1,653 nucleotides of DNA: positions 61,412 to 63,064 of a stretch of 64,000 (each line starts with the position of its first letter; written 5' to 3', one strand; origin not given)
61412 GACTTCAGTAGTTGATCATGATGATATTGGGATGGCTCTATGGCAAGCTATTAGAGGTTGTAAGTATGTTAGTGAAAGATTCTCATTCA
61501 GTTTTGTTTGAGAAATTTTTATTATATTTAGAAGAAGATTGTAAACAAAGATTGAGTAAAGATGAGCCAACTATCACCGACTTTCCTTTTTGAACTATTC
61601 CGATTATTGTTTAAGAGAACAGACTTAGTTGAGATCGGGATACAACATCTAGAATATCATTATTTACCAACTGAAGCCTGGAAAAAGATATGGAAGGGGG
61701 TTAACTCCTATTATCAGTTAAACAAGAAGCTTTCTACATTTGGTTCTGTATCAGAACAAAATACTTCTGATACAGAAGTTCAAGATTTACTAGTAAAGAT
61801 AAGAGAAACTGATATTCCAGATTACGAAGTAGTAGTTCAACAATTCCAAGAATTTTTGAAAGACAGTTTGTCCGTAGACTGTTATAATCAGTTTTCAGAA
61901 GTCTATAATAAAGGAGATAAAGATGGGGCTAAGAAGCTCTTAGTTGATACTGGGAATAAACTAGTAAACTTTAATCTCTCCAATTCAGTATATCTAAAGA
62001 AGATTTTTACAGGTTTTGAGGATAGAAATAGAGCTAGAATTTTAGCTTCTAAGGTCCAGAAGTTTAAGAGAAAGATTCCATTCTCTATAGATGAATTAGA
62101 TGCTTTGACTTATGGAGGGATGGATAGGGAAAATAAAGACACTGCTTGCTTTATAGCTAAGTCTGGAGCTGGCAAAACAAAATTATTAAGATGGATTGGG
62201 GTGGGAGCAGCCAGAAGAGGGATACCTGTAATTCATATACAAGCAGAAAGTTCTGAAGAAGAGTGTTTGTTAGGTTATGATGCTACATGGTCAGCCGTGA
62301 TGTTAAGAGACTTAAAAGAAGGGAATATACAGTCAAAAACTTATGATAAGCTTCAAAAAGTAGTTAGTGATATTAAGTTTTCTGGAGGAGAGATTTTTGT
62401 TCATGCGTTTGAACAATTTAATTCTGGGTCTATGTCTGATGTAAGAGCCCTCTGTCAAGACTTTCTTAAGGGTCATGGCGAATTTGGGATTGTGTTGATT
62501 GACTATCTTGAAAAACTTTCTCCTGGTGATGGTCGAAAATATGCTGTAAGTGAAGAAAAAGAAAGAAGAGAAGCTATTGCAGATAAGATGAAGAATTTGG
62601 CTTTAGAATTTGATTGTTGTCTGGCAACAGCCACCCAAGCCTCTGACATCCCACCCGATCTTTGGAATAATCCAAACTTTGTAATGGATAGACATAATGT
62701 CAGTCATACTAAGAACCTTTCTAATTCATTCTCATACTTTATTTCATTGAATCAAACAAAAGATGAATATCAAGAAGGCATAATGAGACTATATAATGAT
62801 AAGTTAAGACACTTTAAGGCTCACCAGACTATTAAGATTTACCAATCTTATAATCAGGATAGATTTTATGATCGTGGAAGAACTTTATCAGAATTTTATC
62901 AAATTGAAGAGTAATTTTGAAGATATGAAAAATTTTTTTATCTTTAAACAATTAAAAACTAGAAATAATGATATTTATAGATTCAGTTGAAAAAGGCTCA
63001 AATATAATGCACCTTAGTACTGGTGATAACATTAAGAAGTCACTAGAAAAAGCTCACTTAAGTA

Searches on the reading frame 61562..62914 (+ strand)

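Call 56: search_protein_families(library=phrogs, proteins=[window:61562-62914:+], max_evalue=0.0001)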
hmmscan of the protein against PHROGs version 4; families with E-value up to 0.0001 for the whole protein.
window:61562-62914:+ (450 aa): 3 families
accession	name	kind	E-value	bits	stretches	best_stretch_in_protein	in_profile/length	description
phrog_19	-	DNA, RNA and nucleotide metabolism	1.4e-34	121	1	33-438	188-581/621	DnaB-like replicative helicase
phrog_239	-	DNA, RNA and nucleotide metabolism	4.7e-07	30.1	1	166-360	335-517/801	DNA primase/helicase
phrog_243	-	DNA, RNA and nucleotide metabolism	9.9e-05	22.4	0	179-362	22-193/273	DnaB-like replicative helicase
